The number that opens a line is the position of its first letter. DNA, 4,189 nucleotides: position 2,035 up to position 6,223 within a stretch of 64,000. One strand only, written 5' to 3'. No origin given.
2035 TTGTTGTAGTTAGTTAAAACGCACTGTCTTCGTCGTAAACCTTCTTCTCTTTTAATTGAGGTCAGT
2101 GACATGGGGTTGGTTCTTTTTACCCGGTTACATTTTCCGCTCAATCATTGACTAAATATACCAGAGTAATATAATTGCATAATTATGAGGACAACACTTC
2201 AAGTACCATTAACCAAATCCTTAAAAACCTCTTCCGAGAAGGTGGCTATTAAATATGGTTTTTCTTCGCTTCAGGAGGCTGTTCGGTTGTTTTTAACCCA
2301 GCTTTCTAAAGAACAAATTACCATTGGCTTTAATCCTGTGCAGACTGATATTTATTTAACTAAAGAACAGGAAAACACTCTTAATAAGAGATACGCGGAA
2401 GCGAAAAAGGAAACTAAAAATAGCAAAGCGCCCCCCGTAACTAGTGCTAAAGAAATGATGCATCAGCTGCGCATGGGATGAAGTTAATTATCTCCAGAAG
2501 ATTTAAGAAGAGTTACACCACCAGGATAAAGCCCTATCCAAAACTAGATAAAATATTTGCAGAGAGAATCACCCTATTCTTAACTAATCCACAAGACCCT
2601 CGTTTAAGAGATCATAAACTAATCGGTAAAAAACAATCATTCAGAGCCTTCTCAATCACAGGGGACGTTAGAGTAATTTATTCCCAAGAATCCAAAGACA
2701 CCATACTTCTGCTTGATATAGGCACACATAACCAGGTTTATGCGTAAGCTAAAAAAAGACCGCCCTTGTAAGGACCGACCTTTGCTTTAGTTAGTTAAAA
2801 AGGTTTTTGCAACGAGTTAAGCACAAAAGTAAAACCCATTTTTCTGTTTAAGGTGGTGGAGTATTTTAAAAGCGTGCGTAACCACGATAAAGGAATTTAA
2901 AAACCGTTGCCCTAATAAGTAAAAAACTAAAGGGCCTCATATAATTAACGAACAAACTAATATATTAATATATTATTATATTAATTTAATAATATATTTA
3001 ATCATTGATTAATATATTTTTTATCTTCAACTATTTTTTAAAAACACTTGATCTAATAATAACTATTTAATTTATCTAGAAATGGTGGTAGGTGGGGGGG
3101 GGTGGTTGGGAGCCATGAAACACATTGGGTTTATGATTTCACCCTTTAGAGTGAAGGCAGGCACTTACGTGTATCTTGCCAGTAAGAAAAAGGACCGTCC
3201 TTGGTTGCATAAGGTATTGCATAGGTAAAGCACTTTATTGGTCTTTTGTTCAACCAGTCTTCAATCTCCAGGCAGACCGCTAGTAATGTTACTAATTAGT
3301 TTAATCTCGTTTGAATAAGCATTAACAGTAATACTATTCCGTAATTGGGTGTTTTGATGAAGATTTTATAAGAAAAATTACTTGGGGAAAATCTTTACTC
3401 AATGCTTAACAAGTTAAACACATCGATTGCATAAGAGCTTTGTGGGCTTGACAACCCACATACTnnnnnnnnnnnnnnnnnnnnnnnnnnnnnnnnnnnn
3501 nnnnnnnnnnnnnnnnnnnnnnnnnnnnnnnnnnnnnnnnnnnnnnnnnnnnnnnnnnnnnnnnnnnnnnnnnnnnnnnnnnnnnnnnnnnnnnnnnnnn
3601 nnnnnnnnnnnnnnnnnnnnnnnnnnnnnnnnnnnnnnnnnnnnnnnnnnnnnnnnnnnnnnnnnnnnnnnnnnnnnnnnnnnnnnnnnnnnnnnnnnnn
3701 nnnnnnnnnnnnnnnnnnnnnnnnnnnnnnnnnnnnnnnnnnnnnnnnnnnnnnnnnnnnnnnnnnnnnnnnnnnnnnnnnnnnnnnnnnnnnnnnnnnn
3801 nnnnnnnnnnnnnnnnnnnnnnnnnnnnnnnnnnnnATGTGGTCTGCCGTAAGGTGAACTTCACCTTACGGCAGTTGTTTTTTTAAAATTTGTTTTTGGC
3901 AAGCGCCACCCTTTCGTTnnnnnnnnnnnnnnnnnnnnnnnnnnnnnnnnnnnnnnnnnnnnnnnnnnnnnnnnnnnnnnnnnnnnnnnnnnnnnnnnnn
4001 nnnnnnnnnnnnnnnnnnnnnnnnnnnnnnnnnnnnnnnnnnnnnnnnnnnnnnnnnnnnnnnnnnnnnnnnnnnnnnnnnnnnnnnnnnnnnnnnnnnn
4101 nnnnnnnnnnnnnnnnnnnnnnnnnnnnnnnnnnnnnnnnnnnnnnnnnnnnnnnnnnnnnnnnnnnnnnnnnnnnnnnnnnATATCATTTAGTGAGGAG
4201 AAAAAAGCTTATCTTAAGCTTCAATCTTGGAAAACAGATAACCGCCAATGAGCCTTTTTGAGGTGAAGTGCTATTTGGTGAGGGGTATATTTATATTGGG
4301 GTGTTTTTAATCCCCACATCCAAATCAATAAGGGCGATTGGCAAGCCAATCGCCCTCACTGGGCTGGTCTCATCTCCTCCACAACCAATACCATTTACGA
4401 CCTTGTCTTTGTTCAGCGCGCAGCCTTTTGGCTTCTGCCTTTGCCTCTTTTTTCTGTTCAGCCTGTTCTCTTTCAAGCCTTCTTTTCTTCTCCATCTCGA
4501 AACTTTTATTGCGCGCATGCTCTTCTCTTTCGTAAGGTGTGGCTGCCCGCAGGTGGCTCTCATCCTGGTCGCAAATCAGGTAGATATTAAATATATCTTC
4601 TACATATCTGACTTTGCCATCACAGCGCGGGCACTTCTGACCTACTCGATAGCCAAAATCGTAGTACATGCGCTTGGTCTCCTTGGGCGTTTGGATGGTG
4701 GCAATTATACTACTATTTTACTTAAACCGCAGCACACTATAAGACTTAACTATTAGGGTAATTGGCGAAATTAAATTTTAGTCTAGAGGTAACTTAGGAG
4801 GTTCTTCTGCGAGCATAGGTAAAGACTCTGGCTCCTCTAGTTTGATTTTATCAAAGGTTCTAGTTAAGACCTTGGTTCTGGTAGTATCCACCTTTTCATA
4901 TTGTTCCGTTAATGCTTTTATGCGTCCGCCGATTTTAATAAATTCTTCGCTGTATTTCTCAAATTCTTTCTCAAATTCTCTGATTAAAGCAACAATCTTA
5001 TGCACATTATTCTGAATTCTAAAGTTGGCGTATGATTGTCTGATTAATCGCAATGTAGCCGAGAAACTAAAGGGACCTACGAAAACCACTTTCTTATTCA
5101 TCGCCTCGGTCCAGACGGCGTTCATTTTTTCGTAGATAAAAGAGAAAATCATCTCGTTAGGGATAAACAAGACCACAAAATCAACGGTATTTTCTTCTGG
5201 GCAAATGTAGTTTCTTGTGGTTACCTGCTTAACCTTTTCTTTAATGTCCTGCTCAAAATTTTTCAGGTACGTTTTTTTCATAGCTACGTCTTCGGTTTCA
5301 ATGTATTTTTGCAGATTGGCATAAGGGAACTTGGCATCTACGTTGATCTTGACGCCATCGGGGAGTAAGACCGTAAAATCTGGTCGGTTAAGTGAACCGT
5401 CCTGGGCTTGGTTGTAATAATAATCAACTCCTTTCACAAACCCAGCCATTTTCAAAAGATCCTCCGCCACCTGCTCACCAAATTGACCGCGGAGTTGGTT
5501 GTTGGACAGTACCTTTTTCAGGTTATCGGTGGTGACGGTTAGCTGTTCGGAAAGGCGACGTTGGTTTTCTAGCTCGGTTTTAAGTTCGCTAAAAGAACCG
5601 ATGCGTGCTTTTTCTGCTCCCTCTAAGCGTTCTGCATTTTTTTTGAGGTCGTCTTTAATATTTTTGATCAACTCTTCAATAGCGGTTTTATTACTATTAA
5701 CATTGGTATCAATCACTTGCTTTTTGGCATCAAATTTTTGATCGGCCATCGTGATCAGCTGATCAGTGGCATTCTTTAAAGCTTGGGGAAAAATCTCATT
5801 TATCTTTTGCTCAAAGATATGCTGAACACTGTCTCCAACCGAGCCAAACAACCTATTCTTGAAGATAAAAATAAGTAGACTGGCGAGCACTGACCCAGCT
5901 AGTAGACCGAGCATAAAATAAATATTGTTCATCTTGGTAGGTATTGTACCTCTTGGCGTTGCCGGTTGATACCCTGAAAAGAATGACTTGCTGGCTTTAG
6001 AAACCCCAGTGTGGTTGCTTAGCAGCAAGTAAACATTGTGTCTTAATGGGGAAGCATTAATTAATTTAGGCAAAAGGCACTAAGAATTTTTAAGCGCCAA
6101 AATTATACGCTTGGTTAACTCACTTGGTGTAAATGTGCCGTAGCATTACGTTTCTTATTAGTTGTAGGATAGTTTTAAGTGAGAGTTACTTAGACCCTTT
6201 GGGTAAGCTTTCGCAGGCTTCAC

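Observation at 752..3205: Toxin-antitoxin pair plus GC-rich orphan ORF bracketed by two ~400 bp direct repeats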

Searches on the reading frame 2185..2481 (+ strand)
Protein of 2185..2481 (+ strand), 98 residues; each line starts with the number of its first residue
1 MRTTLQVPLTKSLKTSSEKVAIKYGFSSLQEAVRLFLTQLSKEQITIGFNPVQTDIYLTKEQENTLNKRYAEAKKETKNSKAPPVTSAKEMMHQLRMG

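Call 12: search_protein_families(library=pfam, proteins=[window:2185-2481:+], max_evalue=0.1)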
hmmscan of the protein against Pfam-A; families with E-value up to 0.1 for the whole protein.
window:2185-2481:+ (98 aa): 1 family
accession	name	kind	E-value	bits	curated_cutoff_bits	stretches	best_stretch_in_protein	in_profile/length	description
PF14978.11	MRP-63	-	0.034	15.1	27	1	57-97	41-88/92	Mitochondrial ribosome protein 63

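Call 13: search_protein_families(library=ncbifam, proteins=[window:2185-2481:+], max_evalue=0.1)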
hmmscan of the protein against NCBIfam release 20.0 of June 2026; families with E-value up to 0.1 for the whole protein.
window:2185-2481:+ (98 aa): 1 family
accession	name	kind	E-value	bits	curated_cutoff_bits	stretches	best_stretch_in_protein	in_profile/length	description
TIGR02384.1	RelB_DinJ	subfamily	0.0001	22.5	45.65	1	1-95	1-85/85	type II toxin-antitoxin system RelB/DinJ family antitoxin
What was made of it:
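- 2185..2481 (+): Antitoxin, RelB/DinJ-like (weak match). TIGR02384, E 1e-4, 22.5 bits, below cutoff (call 13).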

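Call 14: search_protein_families(library=padloc, proteins=[window:2185-2481:+], max_evalue=0.1)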
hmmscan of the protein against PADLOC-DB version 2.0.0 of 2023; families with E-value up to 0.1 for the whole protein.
window:2185-2481:+ (98 aa): 0 families

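Call 50: search_protein_families(library=phrogs, proteins=[window:2185-2481:+], max_evalue=0.01)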
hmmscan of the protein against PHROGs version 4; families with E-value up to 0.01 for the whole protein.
window:2185-2481:+ (98 aa): 0 families

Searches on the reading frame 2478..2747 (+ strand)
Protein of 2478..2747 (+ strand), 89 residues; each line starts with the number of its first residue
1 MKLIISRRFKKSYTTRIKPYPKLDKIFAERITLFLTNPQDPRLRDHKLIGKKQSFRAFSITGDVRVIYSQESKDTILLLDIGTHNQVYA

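Call 12: search_protein_families(library=pfam, proteins=[window:2478-2747:+], max_evalue=0.1)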
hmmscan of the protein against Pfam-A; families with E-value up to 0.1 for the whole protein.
window:2478-2747:+ (89 aa): 2 families
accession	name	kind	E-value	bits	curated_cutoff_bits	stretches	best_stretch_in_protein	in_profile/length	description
PF15738.11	YafQ_toxin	-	1.6e-10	41.6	30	1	3-87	3-86/88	Bacterial toxin of type II toxin-antitoxin system, YafQ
PF05016.21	ParE_toxin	-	6.5e-05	23.9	23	1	4-88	2-89/89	ParE toxin of type II toxin-antitoxin system, parDE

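Call 13: search_protein_families(library=ncbifam, proteins=[window:2478-2747:+], max_evalue=0.1)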
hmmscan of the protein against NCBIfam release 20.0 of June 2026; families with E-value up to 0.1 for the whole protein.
window:2478-2747:+ (89 aa): 2 families
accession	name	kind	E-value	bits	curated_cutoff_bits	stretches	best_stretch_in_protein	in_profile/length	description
TIGR02385.1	RelE_StbE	subfamily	2.5e-11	43.9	27.9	1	2-88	1-88/88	type II toxin-antitoxin system mRNA interferase toxin, RelE/StbE family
TIGR00053.1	TIGR00053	subfamily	1.1e-09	38.8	87.25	1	2-88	3-91/92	YafQ family addiction module toxin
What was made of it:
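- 2478..2747 (+): Toxin, RelE/ParE superfamily, YafQ-like. TIGR02385, 2.5e-11, above cutoff (calls 12, 13).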

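Call 14: search_protein_families(library=padloc, proteins=[window:2478-2747:+], max_evalue=0.1)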
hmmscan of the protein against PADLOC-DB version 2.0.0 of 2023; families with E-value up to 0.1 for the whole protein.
window:2478-2747:+ (89 aa): 0 families

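Call 16: find_encoding_contigs(protein=window:2478-2747:+, flank=10000, max_places=10)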
Protein window:2478-2747:+ (89 aa): 2 contigs read that carry it; 1 place shown.
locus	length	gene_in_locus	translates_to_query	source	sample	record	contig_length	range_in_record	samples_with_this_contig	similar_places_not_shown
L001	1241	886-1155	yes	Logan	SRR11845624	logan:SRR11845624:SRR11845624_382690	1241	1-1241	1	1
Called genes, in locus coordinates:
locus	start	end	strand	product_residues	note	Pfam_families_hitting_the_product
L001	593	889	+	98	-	-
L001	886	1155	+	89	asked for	PF15738:YafQ_toxin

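Call 50: search_protein_families(library=phrogs, proteins=[window:2478-2747:+], max_evalue=0.01)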
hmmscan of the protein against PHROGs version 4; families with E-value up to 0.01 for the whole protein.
window:2478-2747:+ (89 aa): 2 families
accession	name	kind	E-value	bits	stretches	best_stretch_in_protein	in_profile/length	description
phrog_7251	-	moron, auxiliary metabolic gene and host takeover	1.2e-07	32.9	1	3-87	4-88/90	RelE-like toxin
phrog_1213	-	moron, auxiliary metabolic gene and host takeover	7.7e-05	24.2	1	9-88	11-87/88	RelE-like toxin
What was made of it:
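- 2478..2747 (+): PHROG RelE-like (call 50).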

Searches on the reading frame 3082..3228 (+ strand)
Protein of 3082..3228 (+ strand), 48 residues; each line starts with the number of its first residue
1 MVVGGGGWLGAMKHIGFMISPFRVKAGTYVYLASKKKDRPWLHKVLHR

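Call 56: list_cluster_members(proteins=[window:3082-3228:+, window:1038-1130:+, window:1121-1246:+, window:633-857:-, window:2185-2481:+, window:2478-2747:+, P0001, P0003, window:3919-4182:+, window:4778-6073:-])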
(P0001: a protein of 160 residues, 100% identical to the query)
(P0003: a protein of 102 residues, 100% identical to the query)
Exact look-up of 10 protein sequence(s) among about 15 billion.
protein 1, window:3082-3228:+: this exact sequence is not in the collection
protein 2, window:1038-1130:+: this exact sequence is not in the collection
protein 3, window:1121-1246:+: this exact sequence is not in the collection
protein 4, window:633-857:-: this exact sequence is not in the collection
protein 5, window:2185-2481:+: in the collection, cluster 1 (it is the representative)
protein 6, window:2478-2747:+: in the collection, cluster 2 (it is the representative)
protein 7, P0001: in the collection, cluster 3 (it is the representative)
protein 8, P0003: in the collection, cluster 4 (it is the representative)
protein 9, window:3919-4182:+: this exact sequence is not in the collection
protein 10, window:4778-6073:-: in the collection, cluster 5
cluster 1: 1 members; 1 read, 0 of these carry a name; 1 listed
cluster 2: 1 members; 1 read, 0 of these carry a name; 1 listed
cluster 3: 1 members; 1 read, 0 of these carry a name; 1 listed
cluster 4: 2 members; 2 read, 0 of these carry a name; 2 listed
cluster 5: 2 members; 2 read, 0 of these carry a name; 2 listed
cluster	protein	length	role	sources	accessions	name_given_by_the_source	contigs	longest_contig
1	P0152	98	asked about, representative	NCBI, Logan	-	-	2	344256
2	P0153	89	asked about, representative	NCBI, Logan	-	-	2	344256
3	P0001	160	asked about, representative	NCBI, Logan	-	-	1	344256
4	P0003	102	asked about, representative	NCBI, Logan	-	-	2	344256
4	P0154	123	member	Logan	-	-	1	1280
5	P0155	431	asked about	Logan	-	-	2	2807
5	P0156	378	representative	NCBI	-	-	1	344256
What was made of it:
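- Closest known: Type II toxin-antitoxin operon of the RelBE / DinJ-YafQ type. Different: The pair has no relative at 90% identity or more in the 15-billion-protein collection (call 56).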

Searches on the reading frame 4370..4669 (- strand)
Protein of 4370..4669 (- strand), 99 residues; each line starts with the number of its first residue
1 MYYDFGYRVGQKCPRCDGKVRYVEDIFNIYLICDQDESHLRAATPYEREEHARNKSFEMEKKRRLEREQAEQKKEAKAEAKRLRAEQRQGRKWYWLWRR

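Call 12: search_protein_families(library=pfam, proteins=[window:4370-4669:-], max_evalue=0.1)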
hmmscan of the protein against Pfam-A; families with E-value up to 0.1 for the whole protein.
window:4370-4669:- (99 aa): 1 family
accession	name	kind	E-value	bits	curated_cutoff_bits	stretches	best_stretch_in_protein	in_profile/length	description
PF13476.12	AAA_23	-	0.056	14.5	27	1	22-89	127-195/201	AAA domain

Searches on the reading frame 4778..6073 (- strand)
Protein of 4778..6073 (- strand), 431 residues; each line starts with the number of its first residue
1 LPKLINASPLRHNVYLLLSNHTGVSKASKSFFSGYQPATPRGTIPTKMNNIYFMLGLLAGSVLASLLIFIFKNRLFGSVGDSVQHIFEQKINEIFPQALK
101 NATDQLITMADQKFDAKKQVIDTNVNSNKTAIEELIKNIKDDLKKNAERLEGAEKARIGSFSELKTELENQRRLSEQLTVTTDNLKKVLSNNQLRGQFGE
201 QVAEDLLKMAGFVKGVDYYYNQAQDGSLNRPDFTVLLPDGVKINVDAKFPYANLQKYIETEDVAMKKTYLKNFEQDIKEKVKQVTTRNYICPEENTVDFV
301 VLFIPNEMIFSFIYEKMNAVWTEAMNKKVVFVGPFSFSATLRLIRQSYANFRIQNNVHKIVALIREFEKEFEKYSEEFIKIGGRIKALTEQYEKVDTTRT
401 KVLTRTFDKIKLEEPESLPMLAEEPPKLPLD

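Call 42: search_protein_families(library=pfam, proteins=[window:4778-6073:-], max_evalue=0.001)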
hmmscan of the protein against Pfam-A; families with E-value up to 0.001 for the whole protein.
window:4778-6073:- (431 aa): 1 family
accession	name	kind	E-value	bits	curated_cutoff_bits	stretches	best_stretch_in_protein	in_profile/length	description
PF02646.22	RmuC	-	1.2e-65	221.9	26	1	131-411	2-282/291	RmuC family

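Call 62: find_homologous_proteins(query=window:4778-6073:-, max_evalue=1e-30)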
Query window:4778-6073:- (431 aa): 2118 proteins with E <= 1e-30 among 8000 candidates; the best 120 are listed.
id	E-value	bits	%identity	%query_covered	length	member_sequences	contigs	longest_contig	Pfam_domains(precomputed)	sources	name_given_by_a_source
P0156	7.1e-241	818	100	88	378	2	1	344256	PF02646.23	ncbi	-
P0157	5.2e-190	650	80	87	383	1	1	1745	PF02646.23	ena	-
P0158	1.2e-175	603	76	83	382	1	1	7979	PF02646.23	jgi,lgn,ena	-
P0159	3.7e-174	598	76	83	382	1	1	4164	PF02646.23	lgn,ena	-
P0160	1.1e-170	586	73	83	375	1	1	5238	PF02646.23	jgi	jgi:DNA recombination protein RmuC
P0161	5.5e-165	568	70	87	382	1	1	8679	PF02646.23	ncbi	-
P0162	8.4e-165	567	70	87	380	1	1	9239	PF02646.23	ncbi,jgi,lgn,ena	ncbi:MAG: DNA recombination protein RmuC [Patescibacteria group bacterium]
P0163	1.2e-163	563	69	87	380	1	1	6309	PF02646.23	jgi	jgi:DNA recombination protein RmuC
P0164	2.8e-163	562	70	85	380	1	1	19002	PF02646.23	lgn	-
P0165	3.6e-162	558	69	87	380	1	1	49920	PF02646.23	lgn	-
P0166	6.7e-162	558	69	87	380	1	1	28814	PF02646.23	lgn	-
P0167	1.2e-158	547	69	88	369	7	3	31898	PF02646.23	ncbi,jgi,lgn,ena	-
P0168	1.8e-157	543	76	77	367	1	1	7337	PF02646.23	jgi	jgi:DNA recombination protein RmuC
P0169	4.9e-157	541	68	87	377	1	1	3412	PF02646.23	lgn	-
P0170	2.7e-148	513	65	82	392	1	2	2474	PF02646.23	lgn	-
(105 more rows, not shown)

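Call 63: find_encoding_contigs(protein=P0158, flank=10000, max_places=3)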
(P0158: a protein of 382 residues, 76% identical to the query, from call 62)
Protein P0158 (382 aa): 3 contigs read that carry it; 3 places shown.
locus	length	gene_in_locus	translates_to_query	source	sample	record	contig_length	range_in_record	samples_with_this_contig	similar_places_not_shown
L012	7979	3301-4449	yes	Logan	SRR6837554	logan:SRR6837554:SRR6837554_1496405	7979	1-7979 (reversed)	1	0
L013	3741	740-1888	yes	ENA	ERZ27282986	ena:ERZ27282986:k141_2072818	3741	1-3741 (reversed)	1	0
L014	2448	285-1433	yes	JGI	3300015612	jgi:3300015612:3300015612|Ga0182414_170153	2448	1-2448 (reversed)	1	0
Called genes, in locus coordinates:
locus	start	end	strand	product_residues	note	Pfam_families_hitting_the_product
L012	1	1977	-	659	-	?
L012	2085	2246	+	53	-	-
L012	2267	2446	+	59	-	-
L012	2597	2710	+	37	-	-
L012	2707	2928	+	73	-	-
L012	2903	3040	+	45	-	-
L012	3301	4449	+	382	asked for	PF02646:RmuC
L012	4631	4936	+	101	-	-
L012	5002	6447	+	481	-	PF00133:tRNA-synt_1, PF01406:tRNA-synt_1e (faint), PF01921:tRNA-synt_1f (faint), PF09334:tRNA-synt_1g, PF00133:tRNA-synt_1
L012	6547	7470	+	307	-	PF02739:5_3_exonuc_N, PF01367:5_3_exonuc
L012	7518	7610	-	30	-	-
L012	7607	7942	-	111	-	-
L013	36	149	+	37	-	-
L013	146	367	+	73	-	-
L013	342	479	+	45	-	-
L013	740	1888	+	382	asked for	PF02646:RmuC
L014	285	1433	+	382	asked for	PF02646:RmuC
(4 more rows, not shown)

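Call 64: find_encoding_contigs(protein=P0168, flank=10000, max_places=3)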
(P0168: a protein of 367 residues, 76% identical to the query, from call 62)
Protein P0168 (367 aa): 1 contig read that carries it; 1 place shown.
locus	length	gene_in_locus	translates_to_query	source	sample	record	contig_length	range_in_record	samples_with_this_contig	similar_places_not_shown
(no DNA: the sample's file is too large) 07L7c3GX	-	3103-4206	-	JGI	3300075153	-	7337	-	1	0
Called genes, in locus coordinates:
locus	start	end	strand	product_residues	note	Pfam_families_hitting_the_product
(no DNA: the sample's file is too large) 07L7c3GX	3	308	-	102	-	?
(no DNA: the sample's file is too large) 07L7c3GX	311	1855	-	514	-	-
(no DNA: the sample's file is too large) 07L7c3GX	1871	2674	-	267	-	PF01026:TatD_DNase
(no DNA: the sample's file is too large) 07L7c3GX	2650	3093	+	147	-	-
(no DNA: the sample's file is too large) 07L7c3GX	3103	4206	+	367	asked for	PF02646:RmuC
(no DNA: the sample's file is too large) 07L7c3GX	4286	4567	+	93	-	-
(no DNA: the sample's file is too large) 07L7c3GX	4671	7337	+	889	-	?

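Call 65: find_encoding_contigs(protein=P0165, flank=10000, max_places=3)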
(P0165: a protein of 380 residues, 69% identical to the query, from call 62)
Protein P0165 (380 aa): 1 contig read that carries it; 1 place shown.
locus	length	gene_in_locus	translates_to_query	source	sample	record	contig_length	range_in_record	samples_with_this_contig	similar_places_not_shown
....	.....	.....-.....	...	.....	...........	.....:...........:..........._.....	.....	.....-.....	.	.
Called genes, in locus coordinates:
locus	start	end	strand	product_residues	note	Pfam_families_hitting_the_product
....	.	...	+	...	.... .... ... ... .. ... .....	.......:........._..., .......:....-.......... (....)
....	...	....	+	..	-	-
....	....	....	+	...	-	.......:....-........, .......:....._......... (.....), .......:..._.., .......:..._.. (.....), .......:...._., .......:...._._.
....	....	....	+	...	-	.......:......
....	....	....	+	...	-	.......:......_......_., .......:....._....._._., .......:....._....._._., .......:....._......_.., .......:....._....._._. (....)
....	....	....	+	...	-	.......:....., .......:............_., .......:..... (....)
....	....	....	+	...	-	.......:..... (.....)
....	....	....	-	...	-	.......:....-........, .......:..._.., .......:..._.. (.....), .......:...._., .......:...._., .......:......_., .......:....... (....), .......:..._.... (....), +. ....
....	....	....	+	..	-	-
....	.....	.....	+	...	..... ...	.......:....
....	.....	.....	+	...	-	-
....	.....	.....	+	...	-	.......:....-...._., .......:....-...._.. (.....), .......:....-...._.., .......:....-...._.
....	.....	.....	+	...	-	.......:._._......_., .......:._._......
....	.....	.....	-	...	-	-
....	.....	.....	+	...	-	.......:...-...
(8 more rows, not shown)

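Call 86: find_encoding_contigs(protein=P0166, flank=10000, max_places=2)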
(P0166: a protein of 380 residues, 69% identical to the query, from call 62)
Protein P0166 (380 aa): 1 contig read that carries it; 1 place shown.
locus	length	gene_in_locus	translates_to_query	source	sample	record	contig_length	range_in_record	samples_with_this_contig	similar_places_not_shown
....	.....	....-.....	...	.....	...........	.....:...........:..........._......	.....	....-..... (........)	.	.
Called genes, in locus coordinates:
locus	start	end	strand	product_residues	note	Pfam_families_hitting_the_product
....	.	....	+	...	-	?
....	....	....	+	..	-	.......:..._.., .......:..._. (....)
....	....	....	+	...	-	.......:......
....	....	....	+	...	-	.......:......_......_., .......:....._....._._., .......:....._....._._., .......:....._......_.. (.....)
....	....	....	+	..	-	-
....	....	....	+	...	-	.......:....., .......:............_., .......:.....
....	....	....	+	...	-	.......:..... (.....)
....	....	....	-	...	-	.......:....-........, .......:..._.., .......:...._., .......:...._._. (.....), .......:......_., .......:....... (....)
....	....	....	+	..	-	-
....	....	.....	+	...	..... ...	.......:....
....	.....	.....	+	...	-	-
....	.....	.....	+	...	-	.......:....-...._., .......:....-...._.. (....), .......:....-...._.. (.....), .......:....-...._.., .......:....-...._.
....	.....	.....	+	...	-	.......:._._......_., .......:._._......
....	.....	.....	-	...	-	-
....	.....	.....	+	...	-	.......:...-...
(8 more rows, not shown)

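Call 87: find_encoding_contigs(protein=P0164, flank=10000, max_places=2)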
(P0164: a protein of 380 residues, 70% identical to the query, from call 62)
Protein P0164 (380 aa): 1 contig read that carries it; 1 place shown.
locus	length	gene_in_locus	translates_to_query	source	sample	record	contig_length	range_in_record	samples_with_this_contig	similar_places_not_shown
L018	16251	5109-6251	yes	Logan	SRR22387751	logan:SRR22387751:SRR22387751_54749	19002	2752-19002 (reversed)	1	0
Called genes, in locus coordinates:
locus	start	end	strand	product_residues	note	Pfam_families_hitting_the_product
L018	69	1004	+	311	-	PF02388:FemAB, PF13480:Acetyltransf_6, PF02388:FemAB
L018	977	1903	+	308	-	PF02388:FemAB (faint)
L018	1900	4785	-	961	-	PF00580:UvrD-helicase, PF13245:AAA_19, PF13604:AAA_30 (faint), PF21445:ADDB_N, PF13361:UvrD_C, PF13538:UvrD_C_2 (faint), PF12705:PDDEXK_1, PF10926:DUF2800 (weak)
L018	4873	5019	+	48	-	-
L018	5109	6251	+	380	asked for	PF02646:RmuC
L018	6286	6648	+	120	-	-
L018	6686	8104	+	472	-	PF00133:tRNA-synt_1, PF01406:tRNA-synt_1e (faint), PF09334:tRNA-synt_1g, PF00133:tRNA-synt_1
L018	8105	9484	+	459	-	PF02739:5_3_exonuc_N, PF01367:5_3_exonuc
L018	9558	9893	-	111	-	-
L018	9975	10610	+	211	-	PF00730:HhH-GPD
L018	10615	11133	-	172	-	-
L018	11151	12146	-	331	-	PF00389:2-Hacid_dh, PF02826:2-Hacid_dh_C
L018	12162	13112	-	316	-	PF00294:PfkB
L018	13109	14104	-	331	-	PF02779:Transket_pyr, PF02780:Transketolase_C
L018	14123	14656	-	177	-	-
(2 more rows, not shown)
